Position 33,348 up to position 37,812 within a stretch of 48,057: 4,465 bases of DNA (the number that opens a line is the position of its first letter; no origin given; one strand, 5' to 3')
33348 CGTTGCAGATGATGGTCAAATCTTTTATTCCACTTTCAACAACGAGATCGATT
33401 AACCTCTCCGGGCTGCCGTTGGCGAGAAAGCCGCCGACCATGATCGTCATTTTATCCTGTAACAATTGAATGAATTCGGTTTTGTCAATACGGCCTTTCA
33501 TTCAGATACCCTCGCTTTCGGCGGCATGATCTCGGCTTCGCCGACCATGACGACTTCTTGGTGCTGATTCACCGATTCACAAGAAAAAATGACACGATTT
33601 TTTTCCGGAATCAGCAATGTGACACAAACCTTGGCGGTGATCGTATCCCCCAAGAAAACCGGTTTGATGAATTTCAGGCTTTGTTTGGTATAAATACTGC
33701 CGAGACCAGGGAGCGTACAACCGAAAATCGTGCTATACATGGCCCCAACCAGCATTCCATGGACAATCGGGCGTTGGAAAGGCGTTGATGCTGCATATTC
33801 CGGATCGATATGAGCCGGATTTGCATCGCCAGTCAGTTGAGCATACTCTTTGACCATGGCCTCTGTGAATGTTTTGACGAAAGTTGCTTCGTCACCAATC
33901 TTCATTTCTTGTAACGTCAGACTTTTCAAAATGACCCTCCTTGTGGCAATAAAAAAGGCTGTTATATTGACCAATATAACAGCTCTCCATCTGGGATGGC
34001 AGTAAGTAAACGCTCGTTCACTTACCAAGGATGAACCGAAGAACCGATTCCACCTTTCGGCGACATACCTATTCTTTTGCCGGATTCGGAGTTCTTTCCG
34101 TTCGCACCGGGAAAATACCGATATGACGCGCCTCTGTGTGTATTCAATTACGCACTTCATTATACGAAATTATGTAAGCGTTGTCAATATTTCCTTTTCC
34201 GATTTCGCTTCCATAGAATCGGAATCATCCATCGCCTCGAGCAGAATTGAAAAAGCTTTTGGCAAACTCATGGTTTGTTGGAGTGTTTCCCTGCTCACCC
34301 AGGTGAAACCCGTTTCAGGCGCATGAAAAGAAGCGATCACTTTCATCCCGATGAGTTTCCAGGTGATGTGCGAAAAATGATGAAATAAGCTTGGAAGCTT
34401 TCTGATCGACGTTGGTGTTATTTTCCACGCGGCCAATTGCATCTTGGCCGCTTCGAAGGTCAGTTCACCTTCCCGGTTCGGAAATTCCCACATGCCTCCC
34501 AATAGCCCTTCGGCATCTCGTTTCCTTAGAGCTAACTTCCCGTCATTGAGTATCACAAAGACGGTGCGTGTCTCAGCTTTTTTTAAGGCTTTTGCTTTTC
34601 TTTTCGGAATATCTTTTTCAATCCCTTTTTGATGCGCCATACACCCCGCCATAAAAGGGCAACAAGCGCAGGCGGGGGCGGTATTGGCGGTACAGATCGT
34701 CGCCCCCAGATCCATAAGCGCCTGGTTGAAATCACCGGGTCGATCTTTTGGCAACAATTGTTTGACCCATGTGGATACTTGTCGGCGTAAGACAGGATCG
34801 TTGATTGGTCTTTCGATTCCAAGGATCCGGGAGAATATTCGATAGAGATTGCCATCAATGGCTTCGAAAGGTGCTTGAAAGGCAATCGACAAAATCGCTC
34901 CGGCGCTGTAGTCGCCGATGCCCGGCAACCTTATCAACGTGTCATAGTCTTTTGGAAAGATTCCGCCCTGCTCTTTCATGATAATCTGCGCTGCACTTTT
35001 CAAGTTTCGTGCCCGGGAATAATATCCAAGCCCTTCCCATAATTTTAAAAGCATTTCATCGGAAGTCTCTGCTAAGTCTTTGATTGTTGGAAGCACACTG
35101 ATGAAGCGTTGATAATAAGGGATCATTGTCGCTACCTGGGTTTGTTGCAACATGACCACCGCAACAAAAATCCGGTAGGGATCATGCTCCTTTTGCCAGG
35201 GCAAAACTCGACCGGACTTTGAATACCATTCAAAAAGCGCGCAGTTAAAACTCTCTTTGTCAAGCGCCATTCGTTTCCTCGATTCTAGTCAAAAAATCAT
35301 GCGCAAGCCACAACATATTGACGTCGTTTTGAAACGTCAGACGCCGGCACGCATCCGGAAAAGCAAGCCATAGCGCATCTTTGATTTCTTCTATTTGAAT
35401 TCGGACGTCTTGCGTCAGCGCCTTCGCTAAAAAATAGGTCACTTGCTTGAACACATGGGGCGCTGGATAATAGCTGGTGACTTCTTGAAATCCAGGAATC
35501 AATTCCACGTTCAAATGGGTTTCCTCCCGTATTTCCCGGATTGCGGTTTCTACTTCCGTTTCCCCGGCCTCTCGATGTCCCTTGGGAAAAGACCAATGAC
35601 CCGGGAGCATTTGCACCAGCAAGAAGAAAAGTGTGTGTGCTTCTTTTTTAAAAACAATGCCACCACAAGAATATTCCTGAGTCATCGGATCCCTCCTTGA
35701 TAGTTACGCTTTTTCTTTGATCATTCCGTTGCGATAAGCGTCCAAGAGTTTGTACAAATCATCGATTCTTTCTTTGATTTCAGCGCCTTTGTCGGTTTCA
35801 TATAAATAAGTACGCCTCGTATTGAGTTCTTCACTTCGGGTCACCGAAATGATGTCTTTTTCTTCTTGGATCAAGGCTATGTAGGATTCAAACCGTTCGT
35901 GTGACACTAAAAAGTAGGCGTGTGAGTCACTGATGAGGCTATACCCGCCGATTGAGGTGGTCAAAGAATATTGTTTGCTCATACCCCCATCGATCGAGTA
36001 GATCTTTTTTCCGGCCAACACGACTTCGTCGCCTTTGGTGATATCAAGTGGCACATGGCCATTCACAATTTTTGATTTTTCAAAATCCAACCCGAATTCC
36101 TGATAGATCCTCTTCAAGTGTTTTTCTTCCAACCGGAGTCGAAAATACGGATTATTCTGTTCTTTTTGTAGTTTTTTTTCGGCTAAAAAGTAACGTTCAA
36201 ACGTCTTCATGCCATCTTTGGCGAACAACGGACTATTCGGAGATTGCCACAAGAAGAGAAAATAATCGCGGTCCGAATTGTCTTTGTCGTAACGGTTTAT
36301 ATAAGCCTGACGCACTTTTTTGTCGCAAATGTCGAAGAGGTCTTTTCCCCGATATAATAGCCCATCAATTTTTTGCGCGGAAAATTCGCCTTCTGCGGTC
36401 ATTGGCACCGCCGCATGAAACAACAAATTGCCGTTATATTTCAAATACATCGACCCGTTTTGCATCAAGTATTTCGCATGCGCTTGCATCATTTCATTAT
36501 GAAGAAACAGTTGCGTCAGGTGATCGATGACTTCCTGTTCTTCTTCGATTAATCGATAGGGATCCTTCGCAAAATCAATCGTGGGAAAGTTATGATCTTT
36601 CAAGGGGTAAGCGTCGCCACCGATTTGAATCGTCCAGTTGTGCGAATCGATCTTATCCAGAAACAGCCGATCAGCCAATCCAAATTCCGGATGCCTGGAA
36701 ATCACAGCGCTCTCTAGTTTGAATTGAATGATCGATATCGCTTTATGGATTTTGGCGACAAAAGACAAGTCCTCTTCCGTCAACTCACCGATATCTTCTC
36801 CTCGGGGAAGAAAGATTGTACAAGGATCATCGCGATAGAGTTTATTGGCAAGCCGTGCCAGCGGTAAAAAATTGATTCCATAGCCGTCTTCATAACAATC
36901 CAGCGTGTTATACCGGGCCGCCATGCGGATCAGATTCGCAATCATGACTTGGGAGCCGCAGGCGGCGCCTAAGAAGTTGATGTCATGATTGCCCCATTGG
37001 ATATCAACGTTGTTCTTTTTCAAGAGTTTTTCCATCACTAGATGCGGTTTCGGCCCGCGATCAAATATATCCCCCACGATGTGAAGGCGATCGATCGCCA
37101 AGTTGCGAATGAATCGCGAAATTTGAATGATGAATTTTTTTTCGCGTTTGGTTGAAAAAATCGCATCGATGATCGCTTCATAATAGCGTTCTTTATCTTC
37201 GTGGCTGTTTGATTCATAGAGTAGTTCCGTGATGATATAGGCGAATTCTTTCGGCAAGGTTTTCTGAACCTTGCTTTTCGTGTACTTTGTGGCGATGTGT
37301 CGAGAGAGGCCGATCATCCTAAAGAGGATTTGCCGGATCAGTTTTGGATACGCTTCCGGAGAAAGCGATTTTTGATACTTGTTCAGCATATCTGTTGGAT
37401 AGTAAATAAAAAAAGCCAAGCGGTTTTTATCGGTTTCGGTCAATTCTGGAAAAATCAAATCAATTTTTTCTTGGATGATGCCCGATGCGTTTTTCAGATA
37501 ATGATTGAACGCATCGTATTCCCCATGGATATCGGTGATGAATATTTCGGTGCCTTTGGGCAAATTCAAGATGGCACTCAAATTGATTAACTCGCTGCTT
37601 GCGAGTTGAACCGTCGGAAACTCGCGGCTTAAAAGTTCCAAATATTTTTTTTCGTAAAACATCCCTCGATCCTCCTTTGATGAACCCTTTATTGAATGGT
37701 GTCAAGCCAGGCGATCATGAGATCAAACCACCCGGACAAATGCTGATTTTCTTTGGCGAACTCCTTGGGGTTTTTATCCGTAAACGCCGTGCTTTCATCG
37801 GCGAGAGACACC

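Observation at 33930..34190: Lysine riboswitch wired as an ON switch in front of the lysine-fermentation operon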

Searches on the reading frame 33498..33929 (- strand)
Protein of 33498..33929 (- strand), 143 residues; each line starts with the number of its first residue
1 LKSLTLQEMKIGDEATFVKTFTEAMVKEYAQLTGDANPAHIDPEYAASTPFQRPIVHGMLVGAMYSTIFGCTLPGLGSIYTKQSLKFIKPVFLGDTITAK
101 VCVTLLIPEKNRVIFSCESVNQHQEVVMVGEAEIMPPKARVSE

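Call 5: search_protein_families(library=ncbifam, proteins=[window:33498-33929:-])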
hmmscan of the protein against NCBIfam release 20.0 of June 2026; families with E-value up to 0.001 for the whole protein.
window:33498-33929:- (143 aa): 5 families
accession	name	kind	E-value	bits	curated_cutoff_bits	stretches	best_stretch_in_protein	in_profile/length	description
NF006045.0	PRK08190.1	subfamily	5.7e-38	130.9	282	1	2-142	7-147/467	bifunctional enoyl-CoA hydratase/phosphate acetyltransferase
TIGR02278.1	PaaN-DH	equivalog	4.3e-14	51.7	562.8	1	5-128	524-654/664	phenylacetic acid degradation bifunctional protein PaaZ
NF040620.1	fused_HadA_HadB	exception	1.8e-08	34.3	350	1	20-61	211-252/329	fused (3R)-hydroxyacyl-ACP dehydratase subunits HadA/HadB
NF010246.0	PRK13693.1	equivalog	2.7e-05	24.2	203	1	6-67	6-68/142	(3R)-hydroxyacyl-ACP dehydratase subunit HadB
NF040624.1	HadA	equivalog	8.8e-05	22.8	180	1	25-128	17-129/144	(3R)-hydroxyacyl-ACP dehydratase subunit HadA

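Call 6: search_protein_families(library=pfam, proteins=[window:33498-33929:-])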
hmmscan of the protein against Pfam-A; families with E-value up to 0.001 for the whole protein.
window:33498-33929:- (143 aa): 2 families
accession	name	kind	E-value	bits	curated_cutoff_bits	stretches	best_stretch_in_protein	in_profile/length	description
PF01575.25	MaoC_dehydratas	-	6.6e-21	74.6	27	1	19-104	16-102/123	MaoC like domain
PF13452.11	FAS1_DH_region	-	1.6e-06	28.7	22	1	22-110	15-107/132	FAS1-like, dehydratase domain region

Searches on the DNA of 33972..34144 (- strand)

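Call 27: build_rna_model(alignment_id=A2)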
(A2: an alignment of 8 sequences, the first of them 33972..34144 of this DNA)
Model R1 built from alignment A2 (8 sequences, 185 columns); structure: RNAalifold consensus.
model positions 174; base pairs 50; branch points 3; effective number of sequences 2.02; information 0.59 bits per position. Calibrated on 0.2 Mb of random sequence (short: E-values are rough).
structure used (alignment columns):
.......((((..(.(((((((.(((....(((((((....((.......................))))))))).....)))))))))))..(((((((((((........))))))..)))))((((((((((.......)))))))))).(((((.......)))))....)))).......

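Call 28: search_with_rna_model(model_id=R1, sources=[L001, L002, L003, L004, L005, L006, L007, L008, L009, L010, L011, L012, L013, L014, L015, L016, L017, L018, L019, L020, L021, L022, L023, L024, L025, L026, L027, L028, L029, L030, L031, L032, L033, L034, L035, L036, L037, L038, L039, L040, L041, L042, L043, L044, L045, L046, L047, L048, L049, L050, L051, L052, L053, L054, L055, L056, L057, L058, L059, L060, L061, L062, L063, L064, L065, L066, L067, L068, L069, L070, L071, L072, L073, L074, L075, L076, L077, L078, L079, L080], max_evalue=0.1)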
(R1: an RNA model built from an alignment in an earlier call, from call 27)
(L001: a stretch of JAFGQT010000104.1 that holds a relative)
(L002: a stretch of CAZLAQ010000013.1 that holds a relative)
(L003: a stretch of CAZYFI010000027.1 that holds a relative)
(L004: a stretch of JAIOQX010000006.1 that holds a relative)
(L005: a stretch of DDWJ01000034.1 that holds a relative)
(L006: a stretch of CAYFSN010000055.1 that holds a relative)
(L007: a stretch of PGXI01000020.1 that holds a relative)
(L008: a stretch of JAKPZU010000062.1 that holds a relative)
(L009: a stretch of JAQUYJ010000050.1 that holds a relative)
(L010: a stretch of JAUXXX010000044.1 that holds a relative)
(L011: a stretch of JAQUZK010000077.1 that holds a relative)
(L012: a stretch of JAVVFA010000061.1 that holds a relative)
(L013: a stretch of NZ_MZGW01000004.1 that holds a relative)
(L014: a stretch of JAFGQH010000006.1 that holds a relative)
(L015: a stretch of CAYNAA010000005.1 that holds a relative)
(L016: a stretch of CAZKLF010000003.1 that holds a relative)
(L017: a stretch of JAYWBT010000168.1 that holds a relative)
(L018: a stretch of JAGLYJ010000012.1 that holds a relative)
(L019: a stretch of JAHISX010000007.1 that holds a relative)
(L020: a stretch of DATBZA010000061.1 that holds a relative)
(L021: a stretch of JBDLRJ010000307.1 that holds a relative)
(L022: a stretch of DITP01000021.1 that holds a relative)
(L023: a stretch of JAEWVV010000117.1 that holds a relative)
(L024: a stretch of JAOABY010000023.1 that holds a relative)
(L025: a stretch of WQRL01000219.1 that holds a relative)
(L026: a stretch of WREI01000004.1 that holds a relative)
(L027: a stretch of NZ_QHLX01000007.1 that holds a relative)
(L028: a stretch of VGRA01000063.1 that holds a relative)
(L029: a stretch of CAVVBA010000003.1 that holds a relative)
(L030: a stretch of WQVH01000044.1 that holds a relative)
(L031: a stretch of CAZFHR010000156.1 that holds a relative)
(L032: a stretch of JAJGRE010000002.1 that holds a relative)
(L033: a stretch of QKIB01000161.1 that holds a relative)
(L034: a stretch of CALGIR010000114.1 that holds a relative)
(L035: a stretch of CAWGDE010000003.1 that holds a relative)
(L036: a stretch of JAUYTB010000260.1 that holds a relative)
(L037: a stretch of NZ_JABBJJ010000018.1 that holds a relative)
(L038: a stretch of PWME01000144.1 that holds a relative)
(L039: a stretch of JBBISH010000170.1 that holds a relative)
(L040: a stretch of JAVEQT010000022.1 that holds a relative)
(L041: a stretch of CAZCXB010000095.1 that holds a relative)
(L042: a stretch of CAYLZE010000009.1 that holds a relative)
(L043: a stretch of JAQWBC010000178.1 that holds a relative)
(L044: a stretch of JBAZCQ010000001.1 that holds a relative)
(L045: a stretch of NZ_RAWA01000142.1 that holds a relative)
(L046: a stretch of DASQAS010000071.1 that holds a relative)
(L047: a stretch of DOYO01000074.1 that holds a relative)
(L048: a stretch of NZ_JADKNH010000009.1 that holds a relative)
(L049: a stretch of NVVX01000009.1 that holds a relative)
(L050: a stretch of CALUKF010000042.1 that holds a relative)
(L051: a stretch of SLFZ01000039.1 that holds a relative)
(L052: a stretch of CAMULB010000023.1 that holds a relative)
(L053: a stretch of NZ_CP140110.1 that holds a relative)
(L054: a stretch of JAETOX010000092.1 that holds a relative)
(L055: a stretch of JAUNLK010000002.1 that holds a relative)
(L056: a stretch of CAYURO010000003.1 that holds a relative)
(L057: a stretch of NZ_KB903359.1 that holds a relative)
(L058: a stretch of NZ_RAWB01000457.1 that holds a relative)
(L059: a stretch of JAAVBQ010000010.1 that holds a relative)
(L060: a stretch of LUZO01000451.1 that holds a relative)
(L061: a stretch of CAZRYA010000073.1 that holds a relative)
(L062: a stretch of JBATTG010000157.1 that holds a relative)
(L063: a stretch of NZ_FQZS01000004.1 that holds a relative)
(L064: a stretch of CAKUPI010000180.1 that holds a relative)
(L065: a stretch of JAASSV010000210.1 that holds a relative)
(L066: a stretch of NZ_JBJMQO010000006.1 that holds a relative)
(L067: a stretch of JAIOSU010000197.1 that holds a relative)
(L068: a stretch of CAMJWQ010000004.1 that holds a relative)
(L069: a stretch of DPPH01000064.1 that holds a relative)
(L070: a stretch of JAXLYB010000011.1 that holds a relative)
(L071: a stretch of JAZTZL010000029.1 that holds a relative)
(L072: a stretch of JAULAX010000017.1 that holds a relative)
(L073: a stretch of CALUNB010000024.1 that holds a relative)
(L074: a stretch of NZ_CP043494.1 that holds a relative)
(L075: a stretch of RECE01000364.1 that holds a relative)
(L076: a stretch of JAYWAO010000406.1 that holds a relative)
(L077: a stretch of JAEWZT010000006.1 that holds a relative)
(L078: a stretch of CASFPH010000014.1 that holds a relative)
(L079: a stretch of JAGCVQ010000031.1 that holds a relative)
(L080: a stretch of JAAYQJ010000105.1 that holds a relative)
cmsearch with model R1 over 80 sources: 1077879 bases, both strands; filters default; matches with E-value up to 0.1: 27.
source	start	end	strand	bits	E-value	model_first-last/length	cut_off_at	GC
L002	8068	8240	+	171.1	2.6e-58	1-174/174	no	0.42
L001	514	687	+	166.3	1.4e-56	1-174/174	no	0.45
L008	8065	8239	+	149.1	2.1e-50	1-174/174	no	0.32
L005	8064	8239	+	144.7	8.2e-49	1-174/174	no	0.3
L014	2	177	+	143.6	2e-48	1-174/174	no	0.32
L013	9735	9912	+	138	2.1e-46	1-174/174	no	0.31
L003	7169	7342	+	133.2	1.1e-44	1-174/174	no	0.38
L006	9342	9515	+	131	6.5e-44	1-174/174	no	0.63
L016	8066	8242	+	127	1.8e-42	1-174/174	no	0.34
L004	9329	9505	+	120.2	4.9e-40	1-174/174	no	0.33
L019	1277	1455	+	114.7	4.6e-38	1-174/174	no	0.4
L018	8067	8244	+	113.4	1.4e-37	1-174/174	no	0.33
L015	9357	9532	+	104.2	2.9e-34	1-174/174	no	0.35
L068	9574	9749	+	103.3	6e-34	1-174/174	no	0.43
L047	9314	9489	+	97.8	5.4e-32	1-174/174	no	0.44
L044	8081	8249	+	96.8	1.3e-31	1-174/174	no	0.37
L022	363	536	+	95.6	3.3e-31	1-174/174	no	0.4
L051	2433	2608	+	92.3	5.4e-30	1-174/174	no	0.52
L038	4567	4743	+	85.9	1e-27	1-174/174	no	0.52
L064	103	279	+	82.8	1.3e-26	1-174/174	no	0.58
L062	56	240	+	76.1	3.3e-24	1-174/174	no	0.4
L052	9590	9764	+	67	6.5e-21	1-174/174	no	0.46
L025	268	439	+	65.2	2.7e-20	1-174/174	no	0.53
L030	9740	9916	+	65.2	2.7e-20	1-174/174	no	0.46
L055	9749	9877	+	55.5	8.3e-17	1-174/174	no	0.53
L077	9765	9945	+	49.2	1.6e-14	1-174/174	no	0.44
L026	9788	9957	+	43.8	1.4e-12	1-174/174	no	0.59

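Call 43: search_with_rna_model(model_id=R1, sources=[L087, L088, L081, L082, L083, L084, L085, L086, window], max_evalue=0.1)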
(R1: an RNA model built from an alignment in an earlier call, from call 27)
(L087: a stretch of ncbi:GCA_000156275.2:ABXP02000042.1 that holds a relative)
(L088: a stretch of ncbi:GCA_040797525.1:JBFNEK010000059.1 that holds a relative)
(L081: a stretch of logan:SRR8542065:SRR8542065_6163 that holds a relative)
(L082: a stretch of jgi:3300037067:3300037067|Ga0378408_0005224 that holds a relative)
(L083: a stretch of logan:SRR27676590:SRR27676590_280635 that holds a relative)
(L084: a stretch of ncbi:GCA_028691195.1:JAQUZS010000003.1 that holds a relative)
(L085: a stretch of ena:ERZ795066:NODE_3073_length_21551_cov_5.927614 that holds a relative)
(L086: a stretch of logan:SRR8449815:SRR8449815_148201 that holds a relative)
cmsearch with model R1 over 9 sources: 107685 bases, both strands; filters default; matches with E-value up to 0.1: 9.
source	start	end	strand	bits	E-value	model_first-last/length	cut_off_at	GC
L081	1067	1239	+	164.5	6.2e-57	1-174/174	no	0.48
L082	1067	1239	+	164.5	6.2e-57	1-174/174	no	0.48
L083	1067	1239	+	164.5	6.2e-57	1-174/174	no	0.48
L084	1067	1239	+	164.5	6.2e-57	1-174/174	no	0.48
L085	1067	1239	+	164.5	6.2e-57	1-174/174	no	0.48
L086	1067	1239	+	164.5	6.2e-57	1-174/174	no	0.48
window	33972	34144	-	164.5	6.2e-57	1-174/174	no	0.48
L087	4088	4266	+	102.2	1.5e-34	1-174/174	no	0.48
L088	2003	2181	+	102.2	1.5e-34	1-174/174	no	0.48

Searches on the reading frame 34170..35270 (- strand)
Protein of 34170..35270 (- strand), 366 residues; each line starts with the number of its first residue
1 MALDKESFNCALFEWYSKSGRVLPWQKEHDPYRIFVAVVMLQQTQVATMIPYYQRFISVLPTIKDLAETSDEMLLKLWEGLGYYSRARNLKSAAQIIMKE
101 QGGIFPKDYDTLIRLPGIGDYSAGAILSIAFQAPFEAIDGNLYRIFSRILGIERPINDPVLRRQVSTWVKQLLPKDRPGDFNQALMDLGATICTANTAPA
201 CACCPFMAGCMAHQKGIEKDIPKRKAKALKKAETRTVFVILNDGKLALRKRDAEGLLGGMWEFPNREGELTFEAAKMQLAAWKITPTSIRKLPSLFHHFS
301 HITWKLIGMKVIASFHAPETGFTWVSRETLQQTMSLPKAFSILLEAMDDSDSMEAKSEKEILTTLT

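Call 6: search_protein_families(library=pfam, proteins=[window:34170-35270:-])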
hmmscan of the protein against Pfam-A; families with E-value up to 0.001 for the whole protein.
window:34170-35270:- (366 aa): 3 families
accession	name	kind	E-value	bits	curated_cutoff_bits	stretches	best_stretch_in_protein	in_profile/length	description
PF14815.12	NUDIX_4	-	3e-22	79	35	1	236-345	1-112/113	NUDIX domain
PF00730.31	HhH-GPD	-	1.6e-19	70.6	26.2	1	36-169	1-106/108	HhH-GPD superfamily base excision DNA repair protein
PF00633.29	HHH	-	1.1e-05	25.4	24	1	102-129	3-30/30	Helix-hairpin-helix motif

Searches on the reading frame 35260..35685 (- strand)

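Call 6: search_protein_families(library=pfam, proteins=[window:35260-35685:-])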
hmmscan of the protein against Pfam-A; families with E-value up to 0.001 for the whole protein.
window:35260-35685:- (141 aa): 2 families
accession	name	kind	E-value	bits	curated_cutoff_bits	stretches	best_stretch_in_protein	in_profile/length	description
PF00293.34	NUDIX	-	5.7e-15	56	21.1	1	10-114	9-119/134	NUDIX domain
PF14815.12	NUDIX_4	-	0.00094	19.4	35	0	26-90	22-75/113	NUDIX domain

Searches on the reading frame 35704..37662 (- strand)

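Call 6: search_protein_families(library=pfam, proteins=[window:35704-37662:-])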
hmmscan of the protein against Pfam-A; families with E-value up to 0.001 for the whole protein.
window:35704-37662:- (652 aa): 3 families
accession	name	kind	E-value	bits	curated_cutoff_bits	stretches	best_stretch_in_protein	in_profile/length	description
PF06874.16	FBPase_2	-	1.5e-243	810.3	27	1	6-645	1-639/639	Firmicute fructose-1,6-bisphosphatase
PF00149.33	Metallophos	-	4e-06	27.8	21.5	0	192-289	33-116/191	Calcineurin-like phosphoesterase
PF01935.23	DUF87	-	0.00021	21.9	23.2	1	33-189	49-192/220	Helicase HerA, central domain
